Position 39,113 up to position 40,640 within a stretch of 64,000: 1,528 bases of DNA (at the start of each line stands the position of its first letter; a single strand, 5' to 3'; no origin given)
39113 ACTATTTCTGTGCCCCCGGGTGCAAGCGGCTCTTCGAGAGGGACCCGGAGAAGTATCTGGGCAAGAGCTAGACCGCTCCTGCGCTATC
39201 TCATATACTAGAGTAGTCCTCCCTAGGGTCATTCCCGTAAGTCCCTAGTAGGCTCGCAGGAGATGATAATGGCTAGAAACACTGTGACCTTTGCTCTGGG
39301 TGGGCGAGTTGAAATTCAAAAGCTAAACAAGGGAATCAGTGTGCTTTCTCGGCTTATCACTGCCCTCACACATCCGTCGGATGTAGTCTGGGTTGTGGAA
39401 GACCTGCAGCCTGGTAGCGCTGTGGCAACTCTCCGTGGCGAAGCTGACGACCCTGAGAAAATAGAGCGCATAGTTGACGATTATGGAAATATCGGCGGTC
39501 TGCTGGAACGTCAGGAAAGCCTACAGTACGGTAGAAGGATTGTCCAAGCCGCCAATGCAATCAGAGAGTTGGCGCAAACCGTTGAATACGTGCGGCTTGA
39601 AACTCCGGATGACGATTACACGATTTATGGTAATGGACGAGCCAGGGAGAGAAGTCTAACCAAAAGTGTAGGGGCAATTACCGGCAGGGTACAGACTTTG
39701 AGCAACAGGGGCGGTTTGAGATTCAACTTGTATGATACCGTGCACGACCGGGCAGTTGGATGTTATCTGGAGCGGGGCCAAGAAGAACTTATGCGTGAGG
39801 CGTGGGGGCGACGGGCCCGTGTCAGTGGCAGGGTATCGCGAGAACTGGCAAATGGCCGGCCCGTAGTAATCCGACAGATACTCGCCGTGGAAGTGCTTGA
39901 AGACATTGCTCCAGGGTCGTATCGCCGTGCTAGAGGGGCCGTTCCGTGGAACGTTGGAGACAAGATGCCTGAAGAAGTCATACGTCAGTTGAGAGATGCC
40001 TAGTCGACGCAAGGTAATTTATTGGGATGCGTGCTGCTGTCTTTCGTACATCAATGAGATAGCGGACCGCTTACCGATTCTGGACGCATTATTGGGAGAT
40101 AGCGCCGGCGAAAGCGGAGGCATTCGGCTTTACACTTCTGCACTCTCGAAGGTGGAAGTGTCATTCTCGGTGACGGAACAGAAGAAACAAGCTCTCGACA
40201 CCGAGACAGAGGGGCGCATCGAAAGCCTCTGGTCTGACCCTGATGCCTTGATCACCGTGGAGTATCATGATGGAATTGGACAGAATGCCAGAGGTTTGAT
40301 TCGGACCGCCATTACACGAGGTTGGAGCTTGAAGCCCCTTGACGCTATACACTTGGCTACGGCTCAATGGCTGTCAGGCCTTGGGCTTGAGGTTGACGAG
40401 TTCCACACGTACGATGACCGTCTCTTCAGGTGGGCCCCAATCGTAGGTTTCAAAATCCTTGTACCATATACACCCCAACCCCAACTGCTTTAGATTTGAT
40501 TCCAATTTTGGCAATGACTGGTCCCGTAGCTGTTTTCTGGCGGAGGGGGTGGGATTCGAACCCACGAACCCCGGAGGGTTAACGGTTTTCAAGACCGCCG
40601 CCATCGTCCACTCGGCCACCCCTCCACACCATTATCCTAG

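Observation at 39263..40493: PIN toxin coupled to an unusually large (about 245 aa) unknown partner beside tRNA-Ser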

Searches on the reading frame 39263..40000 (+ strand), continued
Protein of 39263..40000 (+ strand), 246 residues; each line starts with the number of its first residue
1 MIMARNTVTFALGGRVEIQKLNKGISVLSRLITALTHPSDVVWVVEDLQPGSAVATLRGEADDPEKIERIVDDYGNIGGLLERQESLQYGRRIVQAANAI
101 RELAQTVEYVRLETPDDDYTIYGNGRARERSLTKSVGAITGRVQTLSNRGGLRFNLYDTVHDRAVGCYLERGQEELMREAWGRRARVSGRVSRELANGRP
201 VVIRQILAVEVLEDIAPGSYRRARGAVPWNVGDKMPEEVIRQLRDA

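Call 82: find_encoding_contigs(protein=P0002, flank=5000, max_places=2)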
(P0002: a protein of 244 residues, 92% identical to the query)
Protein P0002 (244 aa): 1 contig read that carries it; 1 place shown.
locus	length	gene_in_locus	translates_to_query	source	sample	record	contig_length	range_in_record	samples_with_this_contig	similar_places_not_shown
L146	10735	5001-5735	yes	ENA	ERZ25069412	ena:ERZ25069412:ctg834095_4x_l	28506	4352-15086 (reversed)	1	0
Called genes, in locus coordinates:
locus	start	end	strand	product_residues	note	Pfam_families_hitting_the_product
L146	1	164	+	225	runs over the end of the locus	PF00596:Aldolase_II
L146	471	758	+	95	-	PF25653:HMG-CoA_red_N (weak)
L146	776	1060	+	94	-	PF01370:Epimerase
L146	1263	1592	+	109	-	-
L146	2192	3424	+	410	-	PF00403:HMA, PF19803:DUF6286 (faint), PF00403:HMA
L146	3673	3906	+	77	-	PF00702:Hydrolase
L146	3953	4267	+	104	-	PF00702:Hydrolase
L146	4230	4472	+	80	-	PF00702:Hydrolase, PF08282:Hydrolase_3 (weak)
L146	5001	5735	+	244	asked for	-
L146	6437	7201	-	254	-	PF00005:ABC_tran, PF13304:AAA_21 (faint)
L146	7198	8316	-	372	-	PF00005:ABC_tran, PF02463:SMC_N (weak), PF13304:AAA_21 (faint)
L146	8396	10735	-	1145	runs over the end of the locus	PF02687:FtsX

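Call 83: find_encoding_contigs(protein=P0003, flank=5000, max_places=2)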
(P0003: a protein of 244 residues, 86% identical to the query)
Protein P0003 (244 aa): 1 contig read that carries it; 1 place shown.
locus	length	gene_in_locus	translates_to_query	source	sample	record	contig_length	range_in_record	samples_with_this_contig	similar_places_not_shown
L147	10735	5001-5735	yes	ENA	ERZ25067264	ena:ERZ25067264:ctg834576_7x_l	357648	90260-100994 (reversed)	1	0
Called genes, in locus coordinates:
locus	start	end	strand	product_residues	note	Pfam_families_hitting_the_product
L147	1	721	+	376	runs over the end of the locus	PF02812:ELFV_dehydrog_N, PF00208:ELFV_dehydrog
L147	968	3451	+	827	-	PF20437:LonC_helical, PF13654:AAA_32, PF20436:LonB_AAA-LID, PF05362:Lon_C (weak)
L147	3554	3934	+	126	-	PF04909:Amidohydro_2 (weak)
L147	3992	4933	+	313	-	PF12760:Zn_ribbon_IS1595, PF12762:DDE_Tnp_IS1595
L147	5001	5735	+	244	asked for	-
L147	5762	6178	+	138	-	-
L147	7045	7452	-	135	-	PF01609:DDE_Tnp_1, PF13612:DDE_Tnp_1_3, PF13586:DDE_Tnp_1_2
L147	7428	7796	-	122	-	PF13340:DUF4096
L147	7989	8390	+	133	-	PF01527:HTH_Tnp_1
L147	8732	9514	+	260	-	PF00665:rve, PF13683:rve_3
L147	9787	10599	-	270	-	PF13276:HTH_21, PF00665:rve, PF13683:rve_3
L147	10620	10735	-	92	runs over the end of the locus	PF01527:HTH_Tnp_1, PF13384:HTH_23 (weak)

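Call 84: find_encoding_contigs(protein=P0005, flank=5000, max_places=2)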
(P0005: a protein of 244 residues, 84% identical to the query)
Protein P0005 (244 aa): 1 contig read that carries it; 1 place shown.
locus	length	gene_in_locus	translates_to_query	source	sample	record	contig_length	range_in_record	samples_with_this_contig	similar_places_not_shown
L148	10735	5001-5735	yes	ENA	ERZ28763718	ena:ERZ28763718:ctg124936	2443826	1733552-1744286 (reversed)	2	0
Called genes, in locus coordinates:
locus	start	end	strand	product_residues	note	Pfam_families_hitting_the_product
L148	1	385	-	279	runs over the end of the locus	PF02621:VitK2_biosynth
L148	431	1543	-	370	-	PF04055:Radical_SAM, PF19288:CofH_C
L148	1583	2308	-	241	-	PF02621:VitK2_biosynth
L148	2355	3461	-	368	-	PF04055:Radical_SAM, PF19288:CofH_C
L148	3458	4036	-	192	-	PF00440:TetR_N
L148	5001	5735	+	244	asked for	-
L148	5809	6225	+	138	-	PF01850:PIN (weak)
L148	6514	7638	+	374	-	PF00850:Hist_deacetyl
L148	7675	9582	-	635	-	PF00012:HSP70, PF06723:MreB_Mbl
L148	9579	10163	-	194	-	PF01025:GrpE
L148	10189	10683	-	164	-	PF00376:MerR, PF13411:MerR_1, PF13591:MerR_2 (faint)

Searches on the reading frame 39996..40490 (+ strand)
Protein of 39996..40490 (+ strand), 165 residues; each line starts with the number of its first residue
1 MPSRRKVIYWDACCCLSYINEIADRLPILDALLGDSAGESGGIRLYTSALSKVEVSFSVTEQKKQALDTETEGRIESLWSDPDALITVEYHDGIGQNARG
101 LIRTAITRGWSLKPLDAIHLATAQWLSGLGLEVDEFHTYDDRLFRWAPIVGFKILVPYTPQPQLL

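Call 4: search_protein_families(library=pfam, proteins=[window:39996-40490:+], max_evalue=1)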
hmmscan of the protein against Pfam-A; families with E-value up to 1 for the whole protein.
window:39996-40490:+ (165 aa): 1 family
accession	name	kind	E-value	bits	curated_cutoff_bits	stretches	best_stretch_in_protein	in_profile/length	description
PF01850.27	PIN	-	0.00031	21.8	23.6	1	8-124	1-101/120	PIN domain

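Call 5: search_protein_families(library=ncbifam, proteins=[window:39996-40490:+], max_evalue=1)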
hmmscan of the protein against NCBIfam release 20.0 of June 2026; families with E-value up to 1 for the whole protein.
window:39996-40490:+ (165 aa): 1 family
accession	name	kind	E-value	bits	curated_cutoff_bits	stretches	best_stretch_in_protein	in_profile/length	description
TIGR03282.1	methan_mark_13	equivalog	0.11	11.5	268.4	0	84-104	106-126/352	Ni-sirohydrochlorin a,c-diamide reductive cyclase catalytic subunit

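Call 6: search_protein_families(library=padloc, proteins=[window:39996-40490:+], max_evalue=1)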
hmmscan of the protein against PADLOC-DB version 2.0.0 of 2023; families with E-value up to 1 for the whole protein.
window:39996-40490:+ (165 aa): 0 families

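Call 8: find_homologous_proteins(query=window:39996-40490:+)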
Query window:39996-40490:+ (165 aa): 587 proteins with E <= 0.001 among 659 candidates; the best 120 are listed.
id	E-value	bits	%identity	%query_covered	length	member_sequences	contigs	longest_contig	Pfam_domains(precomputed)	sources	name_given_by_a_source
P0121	5.2e-82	292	99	81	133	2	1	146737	-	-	-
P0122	6.7e-82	292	78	100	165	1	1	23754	-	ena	-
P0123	2.5e-80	287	79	100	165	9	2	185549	-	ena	-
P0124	5.9e-77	276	75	100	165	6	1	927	PF01850.28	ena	-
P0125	2.2e-76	274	74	100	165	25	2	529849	PF01850.28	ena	-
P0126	5.0e-76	273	73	99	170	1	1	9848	PF01850.28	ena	-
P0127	7.0e-73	262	73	100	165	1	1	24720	PF01850.28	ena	-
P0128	1.2e-72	262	71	100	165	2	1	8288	PF01850.28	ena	-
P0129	1.5e-72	261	72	100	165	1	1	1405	PF01850.28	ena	-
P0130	2.2e-72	261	70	100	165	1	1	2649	PF01850.28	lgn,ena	-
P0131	3.2e-69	250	68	100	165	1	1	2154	PF01850.28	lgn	-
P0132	2.0e-68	248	67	100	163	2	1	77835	PF01850.28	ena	-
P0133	3.7e-68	247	66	100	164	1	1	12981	-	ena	-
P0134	1.4e-67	245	64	100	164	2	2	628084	PF01850.28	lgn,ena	-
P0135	3.3e-67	244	78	88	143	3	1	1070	-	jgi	jgi:predicted nucleic acid-binding protein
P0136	4.1e-67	244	63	99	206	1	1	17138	PF01850.28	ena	-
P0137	5.0e-67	243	67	100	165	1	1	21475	PF01850.28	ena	-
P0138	5.4e-66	240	65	100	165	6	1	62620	PF01850.28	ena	-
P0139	7.4e-66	239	62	100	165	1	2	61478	PF01850.28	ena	-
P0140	3.3e-65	237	62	100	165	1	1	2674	PF01850.28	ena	-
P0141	5.7e-65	237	66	100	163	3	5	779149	PF01850.28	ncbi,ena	-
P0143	1.6e-64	235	67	100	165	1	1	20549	PF01850.28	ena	-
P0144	1.7e-64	235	65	100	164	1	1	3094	PF01850.28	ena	-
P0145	3.6e-64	234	64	100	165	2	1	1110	PF01850.28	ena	-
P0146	4.2e-64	234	64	100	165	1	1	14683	PF01850.28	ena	-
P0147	5.0e-64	233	63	100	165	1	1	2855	PF01850.28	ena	-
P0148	5.8e-64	233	64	100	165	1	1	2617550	PF01850.28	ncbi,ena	-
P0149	8.2e-64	233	64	100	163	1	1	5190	PF01850.28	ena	-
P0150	2.5e-63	231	65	100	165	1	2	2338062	PF01850.28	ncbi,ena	-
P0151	3.2e-63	231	60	100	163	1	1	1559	PF01850.28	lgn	-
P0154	1.6e-62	229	62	100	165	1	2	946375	PF01850.28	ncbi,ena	-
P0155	4.7e-62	227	58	100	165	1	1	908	PF01850.28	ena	-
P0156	5.9e-62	227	61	100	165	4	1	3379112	PF01850.28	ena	-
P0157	1.5e-61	225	60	100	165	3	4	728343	PF01850.28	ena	-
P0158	1.8e-61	225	60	100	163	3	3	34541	PF01850.28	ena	-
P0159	2.6e-61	225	63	100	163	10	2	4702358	PF01850.28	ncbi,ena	-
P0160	1.1e-60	223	59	100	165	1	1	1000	PF01850.28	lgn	-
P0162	1.2e-60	222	59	100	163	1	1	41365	PF01850.28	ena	-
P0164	3.3e-60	221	61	100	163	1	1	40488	PF01850.28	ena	-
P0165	3.9e-60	221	64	96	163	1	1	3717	PF01850.28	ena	-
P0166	8.6e-60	220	62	95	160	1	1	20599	PF01850.28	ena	-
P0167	1.5e-59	219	61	97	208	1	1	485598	PF01850.28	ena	-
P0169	2.8e-59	218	59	100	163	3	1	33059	PF01850.28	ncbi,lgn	-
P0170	2.8e-59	218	74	84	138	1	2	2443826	PF01850.28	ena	-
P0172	8.8e-59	216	62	100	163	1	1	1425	PF01850.28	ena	-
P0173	1.0e-58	216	62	100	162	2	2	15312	PF01850.28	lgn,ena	-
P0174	1.0e-58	216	61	96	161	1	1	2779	PF01850.28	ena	-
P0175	1.2e-58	216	59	100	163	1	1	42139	PF01850.28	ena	-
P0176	1.5e-58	216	59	100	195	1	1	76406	PF01850.28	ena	-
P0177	2.4e-58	215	58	100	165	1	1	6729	PF01850.28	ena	-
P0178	2.7e-58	215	59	100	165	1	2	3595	PF01850.28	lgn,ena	-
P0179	2.9e-58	215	59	100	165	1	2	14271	PF01850.28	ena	-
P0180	3.7e-58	214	60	96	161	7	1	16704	PF01850.28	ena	-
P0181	3.8e-58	214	63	96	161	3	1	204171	PF01850.28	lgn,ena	-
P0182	5.4e-58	214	61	100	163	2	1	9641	PF01850.28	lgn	-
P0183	5.5e-58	214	59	100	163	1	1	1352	PF01850.28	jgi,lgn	jgi:predicted nucleic acid-binding protein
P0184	8.1e-58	213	61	100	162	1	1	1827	PF01850.28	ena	-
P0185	8.1e-58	213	58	100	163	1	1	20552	PF01850.28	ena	-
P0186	1.1e-57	213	63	91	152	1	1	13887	PF01850.28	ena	-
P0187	1.3e-57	213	58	100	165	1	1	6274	PF01850.28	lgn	-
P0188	2.8e-57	212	59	100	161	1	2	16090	PF01850.28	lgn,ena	-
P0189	3.3e-57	211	60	100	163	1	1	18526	PF01850.28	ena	-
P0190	3.4e-57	211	58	100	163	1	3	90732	PF01850.28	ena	-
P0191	3.8e-57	211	58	100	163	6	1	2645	PF01850.28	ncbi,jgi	jgi:predicted nucleic acid-binding protein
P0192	4.5e-57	211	59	100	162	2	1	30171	PF01850.28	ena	-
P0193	5.5e-57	211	59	100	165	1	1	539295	PF01850.28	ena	-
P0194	6.2e-57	210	62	100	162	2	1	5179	PF01850.28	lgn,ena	-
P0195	7.5e-57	210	60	100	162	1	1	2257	PF01850.28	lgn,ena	-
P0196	8.8e-57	210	62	95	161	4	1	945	PF01850.28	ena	-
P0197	1.0e-56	210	57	100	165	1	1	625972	PF01850.28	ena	-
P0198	1.1e-56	210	58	100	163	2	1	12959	PF01850.28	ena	-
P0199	1.5e-56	209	59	100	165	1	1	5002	PF01850.28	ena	-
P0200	1.6e-56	209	58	100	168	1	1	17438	PF01850.28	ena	-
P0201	1.9e-56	209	59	100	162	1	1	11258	PF01850.28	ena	-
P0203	1.9e-56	209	57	100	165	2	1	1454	PF01850.28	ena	-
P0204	2.2e-56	209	59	100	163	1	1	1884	PF01850.28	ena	-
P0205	2.4e-56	208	60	94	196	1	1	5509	PF01850.28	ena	-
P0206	2.4e-56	208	58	100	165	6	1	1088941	PF01850.28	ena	-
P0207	2.6e-56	208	59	100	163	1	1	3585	PF01850.28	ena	-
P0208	3.3e-56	208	61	96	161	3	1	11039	PF01850.28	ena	-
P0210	5.0e-56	207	58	97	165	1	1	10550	PF01850.28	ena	-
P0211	5.7e-56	207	59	97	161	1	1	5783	PF01850.28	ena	-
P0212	6.9e-56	207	55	100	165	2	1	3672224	PF01850.28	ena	-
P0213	7.0e-56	207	61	96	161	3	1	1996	PF01850.28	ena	-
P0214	7.9e-56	207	58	100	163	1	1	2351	PF01850.28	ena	-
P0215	8.3e-56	207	61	95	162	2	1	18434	PF01850.28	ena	-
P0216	9.5e-56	207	55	100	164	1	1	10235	PF01850.28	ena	-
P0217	9.7e-56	207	57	100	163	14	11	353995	PF01850.28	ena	-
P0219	1.0e-55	206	59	96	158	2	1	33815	PF01850.28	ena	-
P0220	1.0e-55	206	61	96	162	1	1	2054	PF01850.28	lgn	-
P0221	1.2e-55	206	62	96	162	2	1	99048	PF01850.28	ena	-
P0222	1.4e-55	206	56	100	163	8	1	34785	PF01850.28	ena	-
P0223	1.4e-55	206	59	96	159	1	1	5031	PF01850.28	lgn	-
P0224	1.6e-55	206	59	100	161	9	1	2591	PF01850.28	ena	-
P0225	1.7e-55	206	60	100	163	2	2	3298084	PF01850.28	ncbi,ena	-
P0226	1.8e-55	206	57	99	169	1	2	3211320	PF01850.28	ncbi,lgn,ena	-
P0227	2.0e-55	205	60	96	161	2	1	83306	PF01850.28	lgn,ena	-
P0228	2.6e-55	205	58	100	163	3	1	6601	PF01850.28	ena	-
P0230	2.8e-55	205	59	100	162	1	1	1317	PF01850.28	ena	-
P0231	2.9e-55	205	57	100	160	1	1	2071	PF01850.28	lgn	-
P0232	2.9e-55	205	61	96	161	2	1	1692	PF01850.28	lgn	-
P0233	3.1e-55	205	55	100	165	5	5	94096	PF01850.28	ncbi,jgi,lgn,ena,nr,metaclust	ncbi:MAG: PIN domain-containing protein [Chloroflexi bacterium]|nr:PIN domain-containing protein [Ch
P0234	5.0e-55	204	59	100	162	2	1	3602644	PF01850.28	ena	-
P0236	7.3e-55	204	60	100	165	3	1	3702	PF01850.28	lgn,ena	-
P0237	7.8e-55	204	55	100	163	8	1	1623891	PF01850.28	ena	-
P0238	7.8e-55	204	58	100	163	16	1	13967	PF01850.28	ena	-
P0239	8.5e-55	203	59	96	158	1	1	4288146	PF01850.28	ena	-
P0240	9.0e-55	203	55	100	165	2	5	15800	PF01850.28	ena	-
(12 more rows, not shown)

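Call 25: search_solved_structures(query=window:39996-40490:+, max_evalue=10, show_alignments=2)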
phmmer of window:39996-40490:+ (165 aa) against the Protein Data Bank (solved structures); distinct sequences matched with E-value up to 10: 1.
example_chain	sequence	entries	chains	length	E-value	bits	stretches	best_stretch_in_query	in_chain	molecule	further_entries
5co4_B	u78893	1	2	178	0.48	13.8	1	74-117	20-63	Putative tRNA (cytidine(34)-2'-O)-methyltransferase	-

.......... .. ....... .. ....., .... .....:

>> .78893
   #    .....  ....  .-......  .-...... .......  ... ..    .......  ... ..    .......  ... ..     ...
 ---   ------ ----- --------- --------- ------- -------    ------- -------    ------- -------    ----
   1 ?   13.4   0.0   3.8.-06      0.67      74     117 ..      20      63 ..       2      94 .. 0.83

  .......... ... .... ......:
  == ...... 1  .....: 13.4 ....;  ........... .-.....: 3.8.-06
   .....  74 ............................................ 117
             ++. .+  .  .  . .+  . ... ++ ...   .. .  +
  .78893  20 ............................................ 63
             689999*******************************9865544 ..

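Call 54: predict_structure(alignment_id=A2)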
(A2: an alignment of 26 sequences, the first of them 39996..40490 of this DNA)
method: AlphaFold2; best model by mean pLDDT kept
length: 165 residues; sequences in the alignment: 26
mean_pLDDT: 89.9   pTM: 0.86
mean pLDDT of the five models: 89.9, 89.8, 89.2, 89.1, 80.6
residues with pLDDT >= 90: 109; 70-90: 48; 50-70: 4; < 50: 4
segments of 3 or more residues with pLDDT < 50: none
pLDDT, mean of each block of 10 residues (from residue 1): 79 93 92 87 92 89 83 85 90 97 96 96 93 94 95 93 56
secondary structure, 60 per line:
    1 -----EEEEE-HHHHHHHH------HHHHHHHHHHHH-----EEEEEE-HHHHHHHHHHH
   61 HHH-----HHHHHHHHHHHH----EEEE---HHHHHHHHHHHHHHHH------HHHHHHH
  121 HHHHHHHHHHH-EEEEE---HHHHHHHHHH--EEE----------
elements in order: E6-10 H12-19 H26-37 E43-48 H50-63 H69-80 E85-88 H92-107 H114-131 E133-137 H141-150 E153-155

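Call 58: fold_search(model_id=the predicted structure, library=pdb)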
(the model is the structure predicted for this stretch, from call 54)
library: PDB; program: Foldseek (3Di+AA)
matches with E <= 10: 713; with E <= 0.001: 23
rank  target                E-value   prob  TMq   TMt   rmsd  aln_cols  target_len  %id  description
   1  5ecw_A                5.4e-05  1.00  0.66  0.80   2.7       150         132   13  Structure of the Shigella flexneri VapC mutant D7A (released 2016-02-17)
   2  1y82_A                1.2e-04  1.00  0.62  0.69   3.3       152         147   15  Conserved hypothetical protein Pfu-367848-001 from Pyrococcus furiosus (released 2005-01-25)
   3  4xgq_A                1.3e-04  1.00  0.57  0.69   4.1       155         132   17  Crystal structure of addiction module from Mycobacterial species (released 2015-08-12)
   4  1ye5_B                1.4e-04  1.00  0.62  0.68   3.3       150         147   16  Crystal structure of hypothetical protein of unknown function from pyrococcus horikoshii OT3 (released 2005-05-17)
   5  1y82_D                1.6e-04  1.00  0.62  0.72   3.8       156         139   15  Conserved hypothetical protein Pfu-367848-001 from Pyrococcus furiosus (released 2005-01-25)
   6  8wmm_G                2.3e-04  1.00  0.62  0.74   3.7       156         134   14  Structure of CbCas9-PcrIIC1 complex bound to 28-bp DNA substrate (20-nt complementary) (released 2024-06-05)
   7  1y82_B                2.4e-04  1.00  0.63  0.70   3.0       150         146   15  Conserved hypothetical protein Pfu-367848-001 from Pyrococcus furiosus (released 2005-01-25)
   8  5sv2                  2.6e-04  1.00  0.60  0.71   3.8       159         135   18  Toxin VapC21 from Mycobacterium tuberculosis (released 2016-09-14)
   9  6sd6_C                2.7e-04  1.00  0.66  0.79   3.0       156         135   16  Structure of VapBC from Shigella sonnei (released 2020-08-26)
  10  3zvk_B                2.7e-04  1.00  0.61  0.73   3.6       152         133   14  Crystal structure of VapBC2 from Rickettsia felis bound to a DNA fragment from their promoter (released 2011-12-14)
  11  4xgr_C                3.3e-04  1.00  0.53  0.67   3.8       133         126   18  Crystal structure of addiction module from Mycobacterial species (released 2015-08-12)
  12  5h4h_B                3.5e-04  1.00  0.63  0.70   2.9       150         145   16  Structure of PIN-domain protein (VapC4 toxin) from Pyrococcus horikoshii determined at 2.2 A resolution (released 2016-11-23)
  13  5ed0_A                3.5e-04  1.00  0.65  0.78   2.9       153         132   16  Structure of the Shigella flexneri VapC mutant D7N (released 2016-02-17)
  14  2fe1                  3.9e-04  1.00  0.59  0.72   3.8       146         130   20  Crystal Structure of PAE0151 from Pyrobaculum aerophilum (released 2005-12-27)
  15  5ecd_A                4.7e-04  1.00  0.64  0.78   3.0       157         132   15  Structure of the Shigella flexneri VapC mutant D98N crystal form 1 (released 2016-02-17)
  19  9h6a_A                6.3e-04  1.00  0.67  0.81   2.7       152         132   18  Crystal structure of the E. coli F-plasmid VapBC toxin-antitoxin complex (released 2024-12-18)
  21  2bsq_A                8.5e-04  1.00  0.60  0.67   4.1       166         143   14  FitAB bound to DNA (released 2006-08-24)
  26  2bsq_B                1.2e-03  1.00  0.61  0.71   3.6       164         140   15  FitAB bound to DNA (released 2006-08-24)
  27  5ecw_B                1.2e-03  1.00  0.57  0.73   3.5       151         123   14  Structure of the Shigella flexneri VapC mutant D7A (released 2016-02-17)
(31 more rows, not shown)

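Call 60: search_protein_families(library=phrogs, proteins=[window:39996-40490:+], max_evalue=0.1)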
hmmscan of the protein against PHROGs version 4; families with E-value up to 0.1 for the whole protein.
window:39996-40490:+ (165 aa): 0 families

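Call 61: find_related_loci(query=A2, collection=metagenome_contigs, flank=3000)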
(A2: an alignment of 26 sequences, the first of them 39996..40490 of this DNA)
Query A2 (165 aa) in metagenome_contigs; peptide patterns used: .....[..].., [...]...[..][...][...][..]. (x = any residue, [..] = any of these).
346 stretches matched a pattern; 156 encode a relative of the query (tblastn E <= 1e-3); the best 80 are kept; 80 distinct loci.
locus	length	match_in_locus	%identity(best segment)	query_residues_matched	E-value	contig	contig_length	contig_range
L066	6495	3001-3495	55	1-165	1e-62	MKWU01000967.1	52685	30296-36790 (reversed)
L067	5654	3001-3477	48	1-165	1e-47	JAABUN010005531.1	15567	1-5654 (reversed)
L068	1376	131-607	46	1-164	6e-48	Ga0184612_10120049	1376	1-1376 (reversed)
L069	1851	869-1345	45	1-164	5e-47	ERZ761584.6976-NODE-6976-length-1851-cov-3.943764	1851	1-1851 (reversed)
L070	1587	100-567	48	1-161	2e-45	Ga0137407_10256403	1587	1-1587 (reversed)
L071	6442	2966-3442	45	1-164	4e-44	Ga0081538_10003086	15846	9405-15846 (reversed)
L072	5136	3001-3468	47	1-165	8e-44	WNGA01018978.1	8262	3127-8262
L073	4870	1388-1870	46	1-165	2e-43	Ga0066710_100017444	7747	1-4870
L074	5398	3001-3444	48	8-164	7e-43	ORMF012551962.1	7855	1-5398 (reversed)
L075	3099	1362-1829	47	1-164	4e-43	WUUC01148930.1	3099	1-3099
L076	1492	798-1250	47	8-165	5e-43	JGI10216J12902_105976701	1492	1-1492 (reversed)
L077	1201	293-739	46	8-164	4e-43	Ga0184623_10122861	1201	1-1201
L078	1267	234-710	40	1-164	3e-42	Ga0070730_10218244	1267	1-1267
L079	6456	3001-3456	47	7-164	9e-41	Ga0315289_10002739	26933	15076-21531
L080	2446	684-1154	45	1-165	7e-40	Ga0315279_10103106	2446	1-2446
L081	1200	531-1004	44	1-164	6e-41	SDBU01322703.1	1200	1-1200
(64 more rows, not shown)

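Call 80: search_protein_families(library=pfam, proteins=[L066:3550-4461:-], max_evalue=0.001)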
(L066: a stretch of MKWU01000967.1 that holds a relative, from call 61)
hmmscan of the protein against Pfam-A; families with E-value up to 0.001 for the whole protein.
L066:3550-4461:- (304 aa): 2 families
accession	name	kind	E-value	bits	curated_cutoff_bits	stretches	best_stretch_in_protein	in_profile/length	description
PF13561.12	adh_short_C2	-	7.6e-84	281.4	27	1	60-300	1-236/236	Enoyl-(Acyl carrier protein) reductase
PF00106.31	adh_short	-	1.8e-20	73.7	26.6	1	64-244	9-186/195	short chain dehydrogenase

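Call 95: find_homologous_proteins(query=L081:404-535:+, max_evalue=0.01)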
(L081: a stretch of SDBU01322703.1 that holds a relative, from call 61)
Query L081:404-535:+: no candidate shares three 5-residue words with the query. No homologue found.
